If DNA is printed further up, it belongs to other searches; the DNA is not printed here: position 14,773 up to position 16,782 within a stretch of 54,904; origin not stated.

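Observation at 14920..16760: UBOX5/RNF37-like E3 ligase encoded by a single uninterrupted coding exon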

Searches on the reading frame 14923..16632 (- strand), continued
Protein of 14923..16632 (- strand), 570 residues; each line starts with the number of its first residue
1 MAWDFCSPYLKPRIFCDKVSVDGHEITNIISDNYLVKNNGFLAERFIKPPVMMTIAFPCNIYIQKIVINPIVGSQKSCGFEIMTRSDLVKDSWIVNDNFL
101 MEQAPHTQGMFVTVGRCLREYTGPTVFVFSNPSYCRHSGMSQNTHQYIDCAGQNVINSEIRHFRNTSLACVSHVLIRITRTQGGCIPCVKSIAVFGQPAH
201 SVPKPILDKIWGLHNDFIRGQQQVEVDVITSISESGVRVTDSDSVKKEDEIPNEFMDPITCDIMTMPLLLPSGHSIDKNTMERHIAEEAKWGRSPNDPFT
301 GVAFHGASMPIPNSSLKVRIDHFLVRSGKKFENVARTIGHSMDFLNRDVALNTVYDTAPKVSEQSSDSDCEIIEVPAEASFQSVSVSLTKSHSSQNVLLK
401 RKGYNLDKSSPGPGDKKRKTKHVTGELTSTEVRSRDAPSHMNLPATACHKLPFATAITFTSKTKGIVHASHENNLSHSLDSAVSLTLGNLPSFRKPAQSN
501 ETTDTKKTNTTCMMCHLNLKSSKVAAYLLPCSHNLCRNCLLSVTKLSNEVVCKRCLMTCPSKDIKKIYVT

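Call 32: find_homologous_proteins(query=A2, max_evalue=0.00001)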
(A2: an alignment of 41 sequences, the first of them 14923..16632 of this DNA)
Query A2 (41 sequences) (570 aa, profile of the alignment): 62 proteins with E <= 0.00001 among 5017 candidates.
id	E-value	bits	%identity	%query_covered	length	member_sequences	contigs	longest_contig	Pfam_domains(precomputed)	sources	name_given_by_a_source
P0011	2.7e-176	606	32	100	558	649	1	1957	PF19318.5,PF04564.22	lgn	-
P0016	3.7e-175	602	32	100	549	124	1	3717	PF19318.5,PF04564.22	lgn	-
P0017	1.9e-173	596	33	100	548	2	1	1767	PF19318.5,PF04564.22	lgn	-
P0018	6.8e-171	588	33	100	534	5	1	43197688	PF19318.5,PF04564.22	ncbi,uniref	ncbi:RING finger protein 37-like [Argopecten irradians]|uniref:RING finger protein 37-like n=1 Tax=A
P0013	4.1e-170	585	32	100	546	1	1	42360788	PF19318.5,PF04564.22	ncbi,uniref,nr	ncbi:LOW QUALITY PROTEIN: RING finger protein 37-like [Pecten maximus]|uniref:LOW QUALITY PROTEIN: R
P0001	3.9e-169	582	100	100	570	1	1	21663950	PF19318.5,PF04564.22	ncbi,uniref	ncbi:RING finger protein 37-like [Lineus longissimus]|uniref:RING finger protein 37-like n=1 Tax=Lin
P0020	1.5e-168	580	32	100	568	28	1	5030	PF19318.5,PF04564.22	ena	-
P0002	7.4e-168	578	63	100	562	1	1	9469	PF19318.5,PF04564.22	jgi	jgi:U-box domain-containing protein 5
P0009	2.2e-167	576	34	100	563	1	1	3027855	PF19318.5,PF04564.22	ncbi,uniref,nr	ncbi:hypothetical protein CHS0354_003629 [Potamilus streckersoni]|uniref:RING finger protein 37 n=1 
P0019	4.8e-164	565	32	100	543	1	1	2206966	PF19318.5,PF04564.22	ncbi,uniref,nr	ncbi:RING finger protein 37-like [Mizuhopecten yessoensis]|uniref:RING finger protein 37 n=1 Tax=Miz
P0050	1.8e-162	560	27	100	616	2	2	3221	PF19318.5,PF04564.22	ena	-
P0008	4.3e-162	559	35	100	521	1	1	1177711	PF19318.5,PF04564.22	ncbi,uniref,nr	ncbi:RING finger protein 37-like [Haliotis rubra]|uniref:RING finger protein 37-like n=1 Tax=Halioti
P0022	5.6e-162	559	30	98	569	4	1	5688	PF19318.5,PF04564.22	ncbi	-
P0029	2.1e-161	557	29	98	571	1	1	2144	PF19318.5,PF14634.13,PF04564.22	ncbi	-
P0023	6.3e-161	555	30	99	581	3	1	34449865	PF19318.5,PF04564.22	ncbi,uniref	ncbi:RING finger protein 37-like [Branchiostoma lanceolatum]|uniref:RING finger protein 37-like n=1 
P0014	7.8e-161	555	32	100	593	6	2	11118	PF19318.5,PF04564.22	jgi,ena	-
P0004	9.2e-161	555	35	100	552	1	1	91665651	PF19318.5,PF04564.22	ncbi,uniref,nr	ncbi:LOW QUALITY PROTEIN: RING finger protein 37-like [Gigantopelta aegis]|uniref:LOW QUALITY PROTEI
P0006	2.0e-160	553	33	100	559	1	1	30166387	PF19318.5,PF04564.22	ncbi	ncbi:RING finger protein 37-like [Argonauta hians]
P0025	4.4e-160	552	30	99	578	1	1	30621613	PF19318.5,PF04564.22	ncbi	ncbi:RING finger protein 37-like [Branchiostoma floridae x Branchiostoma belcheri]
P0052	4.6e-160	552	28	100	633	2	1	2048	PF19318.5,PF04564.22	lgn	-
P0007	5.0e-160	552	32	100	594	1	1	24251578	PF19318.5,PF04564.22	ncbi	ncbi:RING finger protein 37-like [Glandiceps talaboti]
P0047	9.8e-160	551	29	100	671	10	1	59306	PF19318.5,PF04564.22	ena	-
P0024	2.2e-157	543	30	99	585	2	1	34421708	PF19318.5,PF04564.22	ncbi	ncbi:RING finger protein 37-like [Branchiostoma floridae x Branchiostoma japonicum]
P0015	7.2e-156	538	32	98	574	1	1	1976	PF19318.5,PF04564.22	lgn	-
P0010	8.8e-156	538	34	100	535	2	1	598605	PF19318.5,PF04564.22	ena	-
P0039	1.4e-155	537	30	100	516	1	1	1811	PF19318.5,PF04564.22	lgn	-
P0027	1.5e-155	537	31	96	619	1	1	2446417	PF19318.5,PF04564.22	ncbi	ncbi:RING finger protein 37, partial [Branchiostoma belcheri]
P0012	2.3e-155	537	34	100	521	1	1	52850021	PF19318.5,PF04564.22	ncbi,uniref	ncbi:RING finger protein 37-like [Haliotis asinina]|uniref:RING finger protein 37-like n=1 Tax=Halio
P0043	2.4e-155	537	29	100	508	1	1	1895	PF19318.5,PF04564.22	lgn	-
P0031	5.9e-155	535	28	100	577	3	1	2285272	PF19318.5,PF14634.13,PF04564.22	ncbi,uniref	ncbi:RING finger protein 37-like [Diadema antillarum]|uniref:RING finger protein 37-like n=1 Tax=Dia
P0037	2.2e-154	533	30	100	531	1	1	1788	PF19318.5,PF04564.22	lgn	-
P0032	4.2e-153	529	31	100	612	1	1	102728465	PF19318.5,PF13445.13,PF04564.22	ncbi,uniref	ncbi:RING finger protein 37-like [Amphiura filiformis]|uniref:RING finger protein 37-like n=1 Tax=Am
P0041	5.7e-153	529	30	100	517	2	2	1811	PF19318.5,PF04564.22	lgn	-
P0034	7.9e-153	528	29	100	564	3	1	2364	PF19318.5,PF04564.22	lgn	-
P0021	1.7e-152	527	29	100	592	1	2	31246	PF19318.5,PF04564.22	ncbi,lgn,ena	-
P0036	4.8e-152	526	30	100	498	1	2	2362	PF19318.5,PF04564.22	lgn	-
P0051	9.8e-152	525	28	93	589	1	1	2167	PF19318.5,PF13445.13,PF04564.22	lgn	-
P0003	4.9e-148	513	41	59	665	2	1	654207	PF19318.5,PF04564.22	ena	-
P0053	1.1e-147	511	27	99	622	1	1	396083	PF19318.5,PF04564.22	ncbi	ncbi:hypothetical protein ACOMHN_041911 [Nucella lapillus]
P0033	3.7e-144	500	30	97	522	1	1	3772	PF19318.5,PF13920.13,PF14447.13,PF04564.22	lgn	-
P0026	8.5e-144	499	32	86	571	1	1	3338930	PF19318.5,PF04564.22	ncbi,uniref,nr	ncbi:PREDICTED: RING finger protein 37-like [Branchiostoma belcheri]|uniref:RING finger protein 37-l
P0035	1.3e-143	498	29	100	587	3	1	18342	PF19318.5,PF04564.22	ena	-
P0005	2.4e-142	494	35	100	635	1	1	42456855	PF19318.5,PF05669.18,PF04564.22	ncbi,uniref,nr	ncbi:unnamed protein product [Owenia fusiformis]|uniref:Uncharacterized protein n=1 Tax=Owenia fusif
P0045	6.5e-140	486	28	90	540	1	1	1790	PF19318.5,PF04564.22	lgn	-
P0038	5.1e-137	476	37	60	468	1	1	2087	PF19318.5,PF04564.22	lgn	-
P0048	7.6e-137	476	27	97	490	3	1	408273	PF19318.5,PF04564.22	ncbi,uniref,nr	ncbi:RING finger protein 37-like [Centruroides sculpturatus]|uniref:RING finger protein 37-like n=1 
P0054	8.5e-133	462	28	100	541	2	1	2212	PF19318.5,PF04564.22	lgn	-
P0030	4.8e-129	450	37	57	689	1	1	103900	PF19318.5,PF04564.22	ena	-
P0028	5.9e-129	450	37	56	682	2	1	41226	PF19318.5,PF04564.22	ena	-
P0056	3.6e-128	447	26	99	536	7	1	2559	PF19318.5,PF04564.22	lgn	-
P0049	5.8e-103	364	40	34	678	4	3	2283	PF19318.5,PF04564.22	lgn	-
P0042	1.5e-98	349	29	62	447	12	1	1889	PF19318.5,PF04564.22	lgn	-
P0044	1.1e-96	343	30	59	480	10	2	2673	PF19318.5,PF04564.22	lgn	-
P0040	4.2e-96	341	32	64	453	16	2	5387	PF19318.5,PF04564.22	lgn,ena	-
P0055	4.3e-87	311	32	57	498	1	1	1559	PF19318.5,PF04564.22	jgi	-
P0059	1.5e-85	306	26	50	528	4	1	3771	PF19318.5,PF04564.22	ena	-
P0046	1.1e-83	300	40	49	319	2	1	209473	PF19318.5,PF04564.22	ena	-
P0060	1.6e-80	290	28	55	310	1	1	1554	PF19318.5,PF04564.22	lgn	-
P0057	2.7e-79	286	27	55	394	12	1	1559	PF19318.5,PF04564.22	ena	-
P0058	5.0e-78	281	26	55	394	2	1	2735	PF19318.5,PF04564.22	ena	-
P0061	1.5e-66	244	38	38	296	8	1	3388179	PF19318.5,PF04564.22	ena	-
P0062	2.3e-6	45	35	15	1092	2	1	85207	PF10408.15,PF04564.22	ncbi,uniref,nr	ncbi:hypothetical protein EW026_g3438 [Hermanssonia centrifuga]|uniref:RING-type E3 ubiquitin transf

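Call 46: find_encoding_contigs(protein=P0006, flank=3000, max_places=1)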
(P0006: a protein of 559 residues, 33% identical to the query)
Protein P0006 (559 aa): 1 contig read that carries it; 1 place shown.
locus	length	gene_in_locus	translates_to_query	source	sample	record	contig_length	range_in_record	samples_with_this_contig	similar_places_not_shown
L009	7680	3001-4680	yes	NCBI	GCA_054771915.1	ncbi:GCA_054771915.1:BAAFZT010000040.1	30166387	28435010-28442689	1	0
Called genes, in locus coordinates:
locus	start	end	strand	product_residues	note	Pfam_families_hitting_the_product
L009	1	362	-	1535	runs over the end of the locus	-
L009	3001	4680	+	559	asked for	PF19318:DUF5918, PF04564:U-box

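Call 47: find_encoding_contigs(protein=P0003, flank=6000, max_places=1)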
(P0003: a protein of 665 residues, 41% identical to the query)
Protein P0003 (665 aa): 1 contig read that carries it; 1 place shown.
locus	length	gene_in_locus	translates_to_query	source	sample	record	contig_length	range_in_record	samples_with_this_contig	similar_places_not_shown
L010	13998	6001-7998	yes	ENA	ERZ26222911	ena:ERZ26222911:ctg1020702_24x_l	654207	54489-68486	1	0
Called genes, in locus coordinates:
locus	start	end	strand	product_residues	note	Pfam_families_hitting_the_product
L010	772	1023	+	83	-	-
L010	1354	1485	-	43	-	-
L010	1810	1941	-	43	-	-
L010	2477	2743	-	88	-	-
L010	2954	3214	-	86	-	-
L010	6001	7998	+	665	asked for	PF19318:DUF5918, PF04564:U-box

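Call 61: predict_structure(alignment_id=A2)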
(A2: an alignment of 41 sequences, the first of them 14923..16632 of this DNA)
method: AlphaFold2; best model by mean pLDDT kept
length: 570 residues; sequences in the alignment: 41
mean_pLDDT: 75.3   pTM: 0.48
mean pLDDT of the five models: 75.3, 74.3, 73.6, 72.6, 72.2
residues with pLDDT >= 90: 295; 70-90: 63; 50-70: 56; < 50: 156
segments of 3 or more residues with pLDDT < 50: 227-246, 338-372, 374-422, 424-430, 439-459, 461-466, 491-505
pLDDT, mean of each block of 10 residues (from residue 1): 91 96 97 95 96 97 97 96 95 85 64 95 91 82 66 92 94 98 96 96 94 87 55 39 51 93 95 97 96 96 94 96 87 59 33 37 43 41 39 44 42 43 45 50 42 42 46 68 68 40 53 95 95 96 89 93 92
secondary structure, 60 per line:
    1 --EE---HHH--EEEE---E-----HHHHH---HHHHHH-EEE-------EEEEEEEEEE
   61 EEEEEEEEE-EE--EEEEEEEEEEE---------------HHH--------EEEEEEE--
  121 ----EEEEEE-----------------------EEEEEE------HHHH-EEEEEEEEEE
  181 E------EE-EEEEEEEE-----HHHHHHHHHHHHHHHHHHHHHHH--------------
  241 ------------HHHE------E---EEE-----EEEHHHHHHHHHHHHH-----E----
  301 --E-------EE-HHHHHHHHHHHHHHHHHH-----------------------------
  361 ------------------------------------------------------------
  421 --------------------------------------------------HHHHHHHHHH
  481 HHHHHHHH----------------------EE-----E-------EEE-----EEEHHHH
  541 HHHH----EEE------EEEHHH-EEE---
elements in order: E13-16 H26-30 H34-39 E41-43 E51-69 E75-85 E112-118 E125-130 E154-159 H166-169 E171-181 E191-198 H204-226 E267-269 E275-277 H278-290 H314-331 H471-488 E526-528 E534-536 H537-544 E549-551 E558-560 E565-567
